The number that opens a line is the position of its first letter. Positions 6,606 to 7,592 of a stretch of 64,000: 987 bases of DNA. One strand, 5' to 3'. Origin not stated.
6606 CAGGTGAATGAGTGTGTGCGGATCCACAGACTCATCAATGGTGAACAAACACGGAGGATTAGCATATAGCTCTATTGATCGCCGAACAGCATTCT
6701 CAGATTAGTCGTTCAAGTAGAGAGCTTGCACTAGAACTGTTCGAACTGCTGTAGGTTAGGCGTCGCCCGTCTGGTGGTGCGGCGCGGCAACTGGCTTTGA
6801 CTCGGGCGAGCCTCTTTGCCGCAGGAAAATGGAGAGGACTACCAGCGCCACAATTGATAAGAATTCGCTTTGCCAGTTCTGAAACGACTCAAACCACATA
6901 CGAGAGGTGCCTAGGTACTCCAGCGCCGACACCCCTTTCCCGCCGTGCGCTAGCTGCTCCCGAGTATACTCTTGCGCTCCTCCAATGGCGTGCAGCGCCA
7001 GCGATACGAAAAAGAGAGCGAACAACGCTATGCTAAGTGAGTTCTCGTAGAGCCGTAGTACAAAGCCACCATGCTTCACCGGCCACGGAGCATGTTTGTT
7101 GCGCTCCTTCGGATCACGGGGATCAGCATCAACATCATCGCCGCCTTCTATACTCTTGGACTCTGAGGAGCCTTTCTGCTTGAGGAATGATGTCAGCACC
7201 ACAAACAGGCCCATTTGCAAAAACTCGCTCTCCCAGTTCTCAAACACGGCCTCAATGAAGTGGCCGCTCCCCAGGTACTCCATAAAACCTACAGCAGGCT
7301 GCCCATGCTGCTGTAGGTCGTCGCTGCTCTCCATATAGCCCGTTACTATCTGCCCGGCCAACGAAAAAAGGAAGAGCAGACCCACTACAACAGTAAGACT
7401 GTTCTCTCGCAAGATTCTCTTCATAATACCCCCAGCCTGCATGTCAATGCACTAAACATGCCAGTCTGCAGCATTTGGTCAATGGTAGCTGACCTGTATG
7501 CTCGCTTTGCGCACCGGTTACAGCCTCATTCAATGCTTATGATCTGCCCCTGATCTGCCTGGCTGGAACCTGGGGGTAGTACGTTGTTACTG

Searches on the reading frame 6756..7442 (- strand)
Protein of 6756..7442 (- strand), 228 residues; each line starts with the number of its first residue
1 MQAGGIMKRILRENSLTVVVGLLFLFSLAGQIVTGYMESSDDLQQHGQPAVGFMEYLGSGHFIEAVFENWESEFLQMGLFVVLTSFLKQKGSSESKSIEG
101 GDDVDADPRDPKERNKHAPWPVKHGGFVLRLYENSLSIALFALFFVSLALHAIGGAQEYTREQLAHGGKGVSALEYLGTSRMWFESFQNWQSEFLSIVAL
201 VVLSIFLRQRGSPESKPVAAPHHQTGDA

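Call 69: search_protein_families(library=pfam, proteins=[window:6756-7442:-], max_evalue=0.001)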
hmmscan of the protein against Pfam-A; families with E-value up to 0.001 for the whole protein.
window:6756-7442:- (228 aa): 1 family
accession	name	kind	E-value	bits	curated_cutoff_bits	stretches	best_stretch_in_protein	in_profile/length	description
PF20554.3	DUF6766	-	1.5e-94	315.8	27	1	7-226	1-220/221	Domain of unknown function (DUF6766)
